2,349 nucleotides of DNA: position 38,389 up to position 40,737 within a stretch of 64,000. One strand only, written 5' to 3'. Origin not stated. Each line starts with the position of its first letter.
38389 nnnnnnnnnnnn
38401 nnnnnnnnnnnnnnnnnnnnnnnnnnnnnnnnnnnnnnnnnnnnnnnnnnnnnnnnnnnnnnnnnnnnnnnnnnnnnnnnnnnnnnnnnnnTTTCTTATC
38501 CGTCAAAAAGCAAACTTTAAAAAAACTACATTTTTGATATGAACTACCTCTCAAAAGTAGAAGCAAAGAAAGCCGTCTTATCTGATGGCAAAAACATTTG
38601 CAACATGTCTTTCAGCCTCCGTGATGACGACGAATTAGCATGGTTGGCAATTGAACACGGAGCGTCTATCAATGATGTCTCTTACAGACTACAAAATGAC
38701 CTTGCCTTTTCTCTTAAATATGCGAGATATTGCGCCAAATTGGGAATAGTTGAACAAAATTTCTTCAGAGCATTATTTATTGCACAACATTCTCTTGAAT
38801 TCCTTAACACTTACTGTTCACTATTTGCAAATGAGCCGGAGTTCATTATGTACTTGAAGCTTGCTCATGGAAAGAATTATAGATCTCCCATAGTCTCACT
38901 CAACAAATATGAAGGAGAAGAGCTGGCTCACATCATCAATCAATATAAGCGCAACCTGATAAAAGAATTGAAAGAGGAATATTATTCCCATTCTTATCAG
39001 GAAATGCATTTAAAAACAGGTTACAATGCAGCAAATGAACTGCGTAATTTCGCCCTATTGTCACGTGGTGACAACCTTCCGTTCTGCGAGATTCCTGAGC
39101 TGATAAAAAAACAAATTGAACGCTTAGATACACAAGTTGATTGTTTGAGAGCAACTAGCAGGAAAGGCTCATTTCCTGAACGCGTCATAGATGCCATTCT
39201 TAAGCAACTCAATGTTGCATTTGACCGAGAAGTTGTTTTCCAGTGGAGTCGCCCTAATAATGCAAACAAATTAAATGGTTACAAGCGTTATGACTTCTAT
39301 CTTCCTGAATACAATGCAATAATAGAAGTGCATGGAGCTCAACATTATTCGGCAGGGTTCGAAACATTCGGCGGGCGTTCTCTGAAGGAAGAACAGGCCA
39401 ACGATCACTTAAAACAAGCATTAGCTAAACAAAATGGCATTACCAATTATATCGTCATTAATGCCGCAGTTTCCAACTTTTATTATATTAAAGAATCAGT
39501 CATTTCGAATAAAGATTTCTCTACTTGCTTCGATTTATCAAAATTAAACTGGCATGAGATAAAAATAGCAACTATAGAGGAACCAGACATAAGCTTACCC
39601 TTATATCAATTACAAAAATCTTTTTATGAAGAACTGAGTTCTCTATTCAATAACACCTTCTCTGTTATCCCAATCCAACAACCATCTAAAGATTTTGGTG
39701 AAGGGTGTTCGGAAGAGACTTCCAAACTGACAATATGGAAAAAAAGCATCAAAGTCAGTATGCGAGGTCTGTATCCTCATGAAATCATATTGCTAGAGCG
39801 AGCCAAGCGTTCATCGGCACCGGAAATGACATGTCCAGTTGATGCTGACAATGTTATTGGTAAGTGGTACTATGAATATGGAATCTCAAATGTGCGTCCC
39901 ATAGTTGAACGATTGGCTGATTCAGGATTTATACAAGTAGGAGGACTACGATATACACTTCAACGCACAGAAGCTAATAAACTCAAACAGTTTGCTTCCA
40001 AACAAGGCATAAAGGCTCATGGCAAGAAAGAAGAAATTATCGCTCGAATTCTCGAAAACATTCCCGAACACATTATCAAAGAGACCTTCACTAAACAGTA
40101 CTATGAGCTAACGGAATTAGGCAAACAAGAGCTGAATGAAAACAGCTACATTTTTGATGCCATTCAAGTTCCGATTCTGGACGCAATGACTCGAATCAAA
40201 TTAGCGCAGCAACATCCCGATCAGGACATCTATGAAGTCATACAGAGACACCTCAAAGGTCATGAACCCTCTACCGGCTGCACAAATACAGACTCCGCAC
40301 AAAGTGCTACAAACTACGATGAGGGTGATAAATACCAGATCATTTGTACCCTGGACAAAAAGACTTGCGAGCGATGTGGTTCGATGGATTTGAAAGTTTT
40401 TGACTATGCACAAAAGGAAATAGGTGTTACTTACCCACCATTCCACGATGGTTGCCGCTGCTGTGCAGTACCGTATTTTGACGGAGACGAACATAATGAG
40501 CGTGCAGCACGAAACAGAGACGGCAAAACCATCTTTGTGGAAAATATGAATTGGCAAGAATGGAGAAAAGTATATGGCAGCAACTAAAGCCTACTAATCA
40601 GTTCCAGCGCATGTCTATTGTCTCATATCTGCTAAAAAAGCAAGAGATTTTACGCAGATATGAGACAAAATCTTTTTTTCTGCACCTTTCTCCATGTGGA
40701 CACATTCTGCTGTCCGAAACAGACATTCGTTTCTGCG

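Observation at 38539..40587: Unusual domain combination: DUF559/Vsr-like nuclease core + SAP motif + C-terminal phage MuF-like domain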

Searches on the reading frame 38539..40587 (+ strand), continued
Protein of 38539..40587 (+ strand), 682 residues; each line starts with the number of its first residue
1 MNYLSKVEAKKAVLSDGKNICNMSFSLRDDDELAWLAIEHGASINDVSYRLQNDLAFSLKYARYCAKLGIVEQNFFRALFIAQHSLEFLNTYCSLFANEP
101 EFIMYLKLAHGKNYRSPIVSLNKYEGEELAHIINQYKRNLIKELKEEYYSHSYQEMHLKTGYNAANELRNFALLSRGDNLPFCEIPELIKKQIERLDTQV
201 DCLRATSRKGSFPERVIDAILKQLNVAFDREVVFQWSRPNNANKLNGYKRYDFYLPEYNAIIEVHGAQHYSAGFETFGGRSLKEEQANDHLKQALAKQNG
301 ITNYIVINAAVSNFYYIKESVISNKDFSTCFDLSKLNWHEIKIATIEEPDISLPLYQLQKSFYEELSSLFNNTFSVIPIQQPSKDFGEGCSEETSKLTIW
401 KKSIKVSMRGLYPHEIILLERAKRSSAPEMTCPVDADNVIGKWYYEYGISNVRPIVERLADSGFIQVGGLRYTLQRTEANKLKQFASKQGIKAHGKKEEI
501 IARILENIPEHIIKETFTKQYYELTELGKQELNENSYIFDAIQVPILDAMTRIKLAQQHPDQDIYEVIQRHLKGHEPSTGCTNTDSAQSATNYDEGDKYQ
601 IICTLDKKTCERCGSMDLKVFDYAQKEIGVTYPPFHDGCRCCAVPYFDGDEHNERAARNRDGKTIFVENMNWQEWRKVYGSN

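Call 90: fold_search(model_id=the predicted structure, library=viral)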
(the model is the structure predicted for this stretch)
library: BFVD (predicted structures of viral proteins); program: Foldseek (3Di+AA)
matches with E <= 10: 232; with E <= 0.001: 21
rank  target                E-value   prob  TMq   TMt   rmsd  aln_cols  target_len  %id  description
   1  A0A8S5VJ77            2.2e-10  1.00  0.20  0.52   2.4       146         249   38  (no name in the UniProt tables at hand)
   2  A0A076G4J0            3.9e-07  1.00  0.15  0.22  18.3       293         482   22  Homing endonuclease [Staphylococcus phage MCE-2014]
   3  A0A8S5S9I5            6.8e-07  1.00  0.18  0.32  16.2       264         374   22  Restriction enzyme [Phage sp. ctGns7]
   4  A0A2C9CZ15            1.3e-06  1.00  0.19  0.33   6.3       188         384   22  Phage protein [Yersinia phage fHe-Yen9-03]
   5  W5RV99                2.0e-06  1.00  0.16  0.33   3.0       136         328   32  Homing endonuclease [Staphylococcus phage vB_SepS_SEP9]
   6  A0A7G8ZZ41            2.9e-06  1.00  0.14  0.27  18.0       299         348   17  VSR endonuclease [Enterococcus phage iF6]
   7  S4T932                4.1e-06  1.00  0.16  0.58   2.4       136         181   32  Homing endonuclease [Staphylococcus phage vB_SauM_Remus]
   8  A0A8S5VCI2            1.7e-05  1.00  0.18  0.29   8.1       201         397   20  Restriction enzyme [Siphoviridae sp. ctDXu9]
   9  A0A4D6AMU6            2.2e-05  1.00  0.20  0.40   7.6       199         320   20  (no name in the UniProt tables at hand)
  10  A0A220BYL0            2.9e-05  1.00  0.14  0.21  26.2       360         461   16  (no name in the UniProt tables at hand)
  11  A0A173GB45            3.1e-05  1.00  0.17  0.22  12.2       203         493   23  (no name in the UniProt tables at hand)
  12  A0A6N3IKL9            3.4e-05  1.00  0.17  0.52   3.4       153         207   25  (no name in the UniProt tables at hand)
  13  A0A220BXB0            4.1e-05  1.00  0.15  0.29  30.2       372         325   18  (no name in the UniProt tables at hand)
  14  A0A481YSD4            8.6e-05  1.00  0.15  0.17   9.2       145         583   23  Restriction endonuclease [Marseillevirus LCMAC101]
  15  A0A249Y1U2            1.2e-04  1.00  0.17  0.32   8.8       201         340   21  (no name in the UniProt tables at hand)
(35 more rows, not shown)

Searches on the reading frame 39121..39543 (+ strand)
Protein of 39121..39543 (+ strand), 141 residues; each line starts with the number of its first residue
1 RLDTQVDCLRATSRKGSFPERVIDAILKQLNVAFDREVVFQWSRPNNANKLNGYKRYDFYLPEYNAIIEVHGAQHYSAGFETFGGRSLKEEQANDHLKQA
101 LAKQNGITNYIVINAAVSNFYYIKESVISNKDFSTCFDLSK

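Call 28: search_solved_structures(query=A1, max_evalue=10, show_alignments=3)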
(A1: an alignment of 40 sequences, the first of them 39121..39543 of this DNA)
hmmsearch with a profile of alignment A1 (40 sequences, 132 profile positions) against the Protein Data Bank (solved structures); distinct sequences matched with E-value up to 10: 3.
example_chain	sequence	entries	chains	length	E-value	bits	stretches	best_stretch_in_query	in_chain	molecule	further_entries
8i8b_J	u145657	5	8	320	0.062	16.4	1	12-69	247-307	38K | 38K (AC98) protein in P143-LEF5 intergenic region | 38K (AC98)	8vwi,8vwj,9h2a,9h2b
3r3p_A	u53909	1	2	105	0.31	14.2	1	16-67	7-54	Mobile intron protein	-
2px0_A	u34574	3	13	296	0.36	14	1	65-122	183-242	Flagellar biosynthesis protein flhF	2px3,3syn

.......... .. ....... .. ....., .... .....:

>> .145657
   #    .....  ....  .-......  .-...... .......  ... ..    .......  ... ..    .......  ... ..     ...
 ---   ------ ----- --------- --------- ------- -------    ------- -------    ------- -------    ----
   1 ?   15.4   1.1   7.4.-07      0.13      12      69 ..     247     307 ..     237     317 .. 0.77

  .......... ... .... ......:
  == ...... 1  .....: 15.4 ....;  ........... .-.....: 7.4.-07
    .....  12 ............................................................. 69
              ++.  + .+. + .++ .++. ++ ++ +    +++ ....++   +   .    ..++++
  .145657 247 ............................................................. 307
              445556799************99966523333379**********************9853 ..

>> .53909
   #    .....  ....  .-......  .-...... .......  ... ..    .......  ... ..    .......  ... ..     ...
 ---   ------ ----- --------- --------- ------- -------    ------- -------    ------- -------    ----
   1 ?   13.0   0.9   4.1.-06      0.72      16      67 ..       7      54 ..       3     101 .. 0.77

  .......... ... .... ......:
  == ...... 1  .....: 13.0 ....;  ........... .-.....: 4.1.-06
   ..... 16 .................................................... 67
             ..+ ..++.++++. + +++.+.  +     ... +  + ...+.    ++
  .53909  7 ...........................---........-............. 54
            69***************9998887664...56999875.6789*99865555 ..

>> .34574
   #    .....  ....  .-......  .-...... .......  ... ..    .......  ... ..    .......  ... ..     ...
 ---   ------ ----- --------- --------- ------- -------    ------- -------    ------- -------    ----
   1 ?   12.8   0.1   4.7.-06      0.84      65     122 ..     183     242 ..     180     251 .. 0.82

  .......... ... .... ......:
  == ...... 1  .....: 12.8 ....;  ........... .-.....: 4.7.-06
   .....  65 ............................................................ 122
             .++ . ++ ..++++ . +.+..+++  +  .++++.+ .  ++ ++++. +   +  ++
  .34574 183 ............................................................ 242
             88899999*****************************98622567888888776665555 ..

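Call 29: search_protein_families(library=pfam, alignment_id=A1, max_evalue=1)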
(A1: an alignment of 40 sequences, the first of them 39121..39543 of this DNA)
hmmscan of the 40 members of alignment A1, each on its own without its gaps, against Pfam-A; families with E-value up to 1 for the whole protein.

A. member 1, window:39121-39543:+ (141 aa): 1 family
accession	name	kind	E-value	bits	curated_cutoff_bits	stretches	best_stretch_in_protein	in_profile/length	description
PF21987.2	YajR_YAM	-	0.09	13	26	1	92-119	10-37/56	YajR YAM domain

B. families by the number of members that match (of 40 scanned): 28 families (the first 25 are shown)
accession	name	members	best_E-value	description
PF04480.18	DUF559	14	0.0016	Protein of unknown function (DUF559)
PF18742.7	DpnII-MboI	11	0.0013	REase_DpnII-MboI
PF21598.3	PvuRts1I-like_N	7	0.00027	Restriction endonuclease PvuRts1 I-like, N-terminal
PF10881.14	DUF2726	6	0.0046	Protein of unknown function (DUF2726)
PF03852.21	Vsr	3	0.0016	DNA mismatch endonuclease Vsr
PF17146.10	PIN_6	1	0.0069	PIN domain of ribonuclease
PF22041.1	GST_C_7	1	0.022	Glutathione S-transferase, C-terminal domain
PF24308.1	DUF7487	1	0.029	Family of unknown function (DUF7487)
PF06265.16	YutD-like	1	0.029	Putative antitoxin YutD-like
PF04423.19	Rad50_zn_hook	1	0.034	Rad50 zinc hook motif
PF23690.1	YqfI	1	0.035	YqfI-like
PF13774.12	Longin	1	0.035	Regulated-SNARE-like domain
PF16771.11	RTT107_BRCT_6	1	0.035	Regulator of Ty1 transposition protein 107 BRCT domain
PF11491.13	DUF3213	1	0.041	Protein of unknown function (DUF3213)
PF18903.5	DUF5659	1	0.044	Domain of unknown function (DUF5659)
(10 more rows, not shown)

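Call 63: predict_structure(alignment_id=A1)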
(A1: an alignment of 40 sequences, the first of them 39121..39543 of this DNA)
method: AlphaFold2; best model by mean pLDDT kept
length: 141 residues; sequences in the alignment: 40
mean_pLDDT: 89.4   pTM: 0.84
mean pLDDT of the five models: 89.4, 89.4, 87.9, 87.5, 87.2
residues with pLDDT >= 90: 102; 70-90: 19; 50-70: 20; < 50: 0
segments of 3 or more residues with pLDDT < 50: none
pLDDT, mean of each block of 10 residues (from residue 1): 63 82 94 96 77 87 98 89 88 95 98 96 97 95 70
secondary structure, 60 per line:
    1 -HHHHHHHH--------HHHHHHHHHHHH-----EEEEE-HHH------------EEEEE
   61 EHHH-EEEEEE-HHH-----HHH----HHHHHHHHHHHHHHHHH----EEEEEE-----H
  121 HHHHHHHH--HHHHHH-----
elements in order: H2-9 H18-29 E35-39 E56-61 E66-71 H88-104 E109-114 H120-128 H131-136

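Call 66: fold_search(model_id=the predicted structure, library=pdb)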
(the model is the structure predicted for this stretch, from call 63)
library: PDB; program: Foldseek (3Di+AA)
matches with E <= 10: 377; with E <= 0.001: 0
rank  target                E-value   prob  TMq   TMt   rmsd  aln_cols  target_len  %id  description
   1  1cw0_A                3.3e-03  1.00  0.47  0.43   9.1       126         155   17  CRYSTAL STRUCTURE ANALYSIS OF VERY SHORT PATCH REPAIR (VSR) ENDONUCLEASE IN COMPLEX WITH A DUPLEX DNA (released 1999-12-12)
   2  9dou_A                5.0e-03  0.91  0.37  0.09   9.0       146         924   11  Taeniopygia guttata R2 retrotransposon (R2Tg) initiating target-primed reverse transcription (released 2025-05-21)
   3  1vsr                  1.8e-02  0.99  0.41  0.43   5.2       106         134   18  VERY SHORT PATCH REPAIR (VSR) ENDONUCLEASE FROM ESCHERICHIA COLI (released 1999-10-27)
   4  4oq2                  2.1e-02  0.80  0.35  0.19   9.5       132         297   16  5hmC specific restriction endonuclease PvuRTs1I (released 2014-03-12)
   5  9nl2_A                2.5e-02  0.84  0.40  0.08   7.9       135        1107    7  Structure of R2 retrotransposon protein from Platysternon megacephalum initiating target-primed reverse transcription (released 2025-06-18)
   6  9i05_Xr               2.7e-02  0.99  0.45  0.15   5.4       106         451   10  Cryo-EM structure of the large subunit of the mitochondrial ribosome from Toxoplasma gondii (released 2025-06-11)
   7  7ex0_B                3.3e-02  0.47  0.31  0.27   9.5       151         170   12  Crystal structure of Ebinur Lake virus cap snatching endonuclease (K108A mutant) (released 2022-01-26)
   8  9g6k_Li               3.8e-02  0.99  0.45  0.15   5.5       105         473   11  LSU structure derived from the LSU sample of the mitoribosome from T. gondii. (released 2024-12-11)
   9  8gh6_A                4.9e-02  0.57  0.36  0.09   7.9       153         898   10  Bombyx mori R2 retrotransposon initiating target-primed reverse transcription (released 2023-04-05)
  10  4i1t                  5.6e-02  0.35  0.28  0.24   7.6       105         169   19  Crystal structure of the cap-snatching endonuclease from Pichinde virus (released 2014-02-26)
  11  8iby_C                6.4e-02  0.57  0.38  0.10   8.2       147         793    9  Structure of R2 with 5'ORF (released 2023-09-20)
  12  7oe3                  6.8e-02  0.18  0.26  0.05  17.5       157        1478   11  Apo-structure of Lassa virus L protein (well-resolved endonuclease) [APO-ENDO] (released 2021-12-01)
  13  4oky                  7.3e-02  0.69  0.37  0.21   9.0       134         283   13  Crystal structure of PvuRts1I, a 5-hydroxymethylcytosine DNA restriction endonuclease (released 2014-09-10)
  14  4par_C                7.7e-02  0.80  0.30  0.15   5.6        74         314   22  The 5-Hydroxymethylcytosine-Specific Restriction Enzyme AbaSI in a Complex with Product-like DNA (released 2014-06-25)
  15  4par_A                7.7e-02  0.72  0.43  0.21   9.4       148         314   15  The 5-Hydroxymethylcytosine-Specific Restriction Enzyme AbaSI in a Complex with Product-like DNA (released 2014-06-25)
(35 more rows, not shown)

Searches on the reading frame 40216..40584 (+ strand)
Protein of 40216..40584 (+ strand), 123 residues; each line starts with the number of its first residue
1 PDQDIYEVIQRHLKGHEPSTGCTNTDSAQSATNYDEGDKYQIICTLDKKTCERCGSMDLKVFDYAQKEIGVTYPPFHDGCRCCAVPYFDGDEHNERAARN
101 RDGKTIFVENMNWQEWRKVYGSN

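Call 30: find_homologous_proteins(query=window:40216-40584:+, max_evalue=0.001)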
Query window:40216-40584:+: no candidate shares three 5-residue words with the query. No homologue found.

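Call 31: search_dna_similar(query=window:40216-40584:+, collection=phages, mode=protein, max_evalue=0.001, max_rows=25)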
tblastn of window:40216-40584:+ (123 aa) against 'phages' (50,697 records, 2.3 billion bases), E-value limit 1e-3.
Records with a match: 210; places in all: 210; records where one place covers at least 80% of the query: 23.
Best place of each record, by identity: <60% 210.
By first word of the organism name: Streptococcus 78; Clostridium 15; Salmonella 14; Lactobacillus 12; Brevibacillus 11; Bacillus 10; Acinetobacter 10; Escherichia 8; Oenococcus 8; Pseudomonas 6; and 18 more.
By host as written in the record: - 21; Brevibacillus laterosporus 11; Lactobacillus helveticus 6; Serratia marcescens 6; Clostridium difficile 5; Streptococcus mitis 4; Salmonella enterica subsp. enterica serovar Enteritidis 4; Acinetobacter baumannii 4; and 114 more.
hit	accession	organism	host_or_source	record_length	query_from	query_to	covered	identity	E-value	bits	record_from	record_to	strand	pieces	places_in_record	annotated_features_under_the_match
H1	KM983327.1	Clostridium phage phiCT453A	Clostridium tetani ATCC 453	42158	8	116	89%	37.3%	4e-18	84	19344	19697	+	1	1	head morphogenesis protein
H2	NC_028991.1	Clostridium phage phiCT453A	Clostridium tetani ATCC 453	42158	8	116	89%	37.3%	4e-18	84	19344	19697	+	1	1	minor head protein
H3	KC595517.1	Brevibacillus phage Abouo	Brevibacillus laterosporus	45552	39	120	67%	48.2%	2e-17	82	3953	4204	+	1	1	head morphogenesis protein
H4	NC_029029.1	Brevibacillus phage Abouo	Brevibacillus laterosporus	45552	39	120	67%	48.2%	2e-17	82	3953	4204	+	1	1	minor head protein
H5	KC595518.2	Brevibacillus phage Davies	Brevibacillus laterosporus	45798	39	120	67%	48.2%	2e-17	82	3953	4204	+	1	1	head morphogenesis protein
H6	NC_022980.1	Brevibacillus phage Davies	Brevibacillus laterosporus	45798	39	120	67%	48.2%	2e-17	82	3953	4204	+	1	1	minor head protein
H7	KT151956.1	Brevibacillus phage Osiris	Brevibacillus laterosporus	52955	39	120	67%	48.2%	4e-17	81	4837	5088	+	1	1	putative head morphogenesis protein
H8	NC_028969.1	Brevibacillus phage Osiris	Brevibacillus laterosporus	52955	39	120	67%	48.2%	4e-17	81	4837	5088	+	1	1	minor head protein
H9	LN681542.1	Clostridium phage phiMMP03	Clostridium difficile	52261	36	120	69%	46.5%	2e-16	79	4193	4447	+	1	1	putative head morphogenesis protein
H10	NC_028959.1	Clostridium phage phiMMP03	Clostridium difficile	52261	36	120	69%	46.5%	2e-16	79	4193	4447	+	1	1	head maturation protease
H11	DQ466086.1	Clostridioides phage phiC2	-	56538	36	120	69%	46.5%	2e-16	79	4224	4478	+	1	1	putative head morphogenesis protein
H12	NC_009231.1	Clostridioides phage phiC2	-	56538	36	120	69%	46.5%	2e-16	79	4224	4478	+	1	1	head maturation protease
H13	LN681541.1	Clostridium phage phiMMP01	Clostridium difficile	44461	38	120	67%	47.6%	2e-16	79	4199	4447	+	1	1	putative head morphogenesis protein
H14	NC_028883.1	Clostridium phage phiMMP01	Clostridium difficile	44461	38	120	67%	47.6%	2e-16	79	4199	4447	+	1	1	head maturation protease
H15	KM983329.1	Clostridium phage phiCT9441A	Clostridium tetani ATCC 9441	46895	24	120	79%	40.6%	5e-15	75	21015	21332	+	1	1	head morphogenesis protein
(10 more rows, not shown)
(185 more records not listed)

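Call 34: get_annotated_region(hit=H11, flank=4000)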
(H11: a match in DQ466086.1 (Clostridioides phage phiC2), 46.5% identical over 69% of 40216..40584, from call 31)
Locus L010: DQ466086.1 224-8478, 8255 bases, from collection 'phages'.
description: Clostridioides phage phiC2, complete genome.
organism: Clostridioides phage phiC2 (NCBI taxid 2849703)
taxonomy: Viruses; Duplodnaviria; Heunggongvirae; Uroviricota; Caudoviricetes; Yongloolinvirus; Yongloolinvirus C2
host: -; source: -; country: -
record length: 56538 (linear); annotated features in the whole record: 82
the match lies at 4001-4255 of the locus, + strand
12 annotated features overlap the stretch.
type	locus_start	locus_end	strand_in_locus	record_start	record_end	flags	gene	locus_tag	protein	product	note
CDS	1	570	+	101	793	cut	-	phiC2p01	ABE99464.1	putative terminase small subunit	-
CDS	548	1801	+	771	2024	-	-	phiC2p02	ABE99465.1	putative terminase large subunit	-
CDS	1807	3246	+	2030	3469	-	-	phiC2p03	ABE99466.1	putative portal protein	-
CDS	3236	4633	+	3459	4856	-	-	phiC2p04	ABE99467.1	putative head morphogenesis protein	-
CDS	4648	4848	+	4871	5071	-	-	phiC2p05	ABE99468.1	hypothetical protein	-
CDS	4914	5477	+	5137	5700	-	-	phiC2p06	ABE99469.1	putative scaffold protein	-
CDS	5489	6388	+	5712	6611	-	-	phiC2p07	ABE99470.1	putative main capsid protein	-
CDS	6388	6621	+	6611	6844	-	-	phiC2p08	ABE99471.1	hypothetical protein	-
CDS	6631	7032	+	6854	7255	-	-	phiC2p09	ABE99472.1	hypothetical protein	-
CDS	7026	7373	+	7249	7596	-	-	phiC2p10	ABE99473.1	hypothetical protein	similar to EJ-1 ORF 49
CDS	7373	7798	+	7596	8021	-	-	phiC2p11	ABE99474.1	hypothetical protein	similar to EJ-1 ORF 50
CDS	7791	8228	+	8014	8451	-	-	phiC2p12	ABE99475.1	hypothetical protein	similar to EJ-1 ORF 51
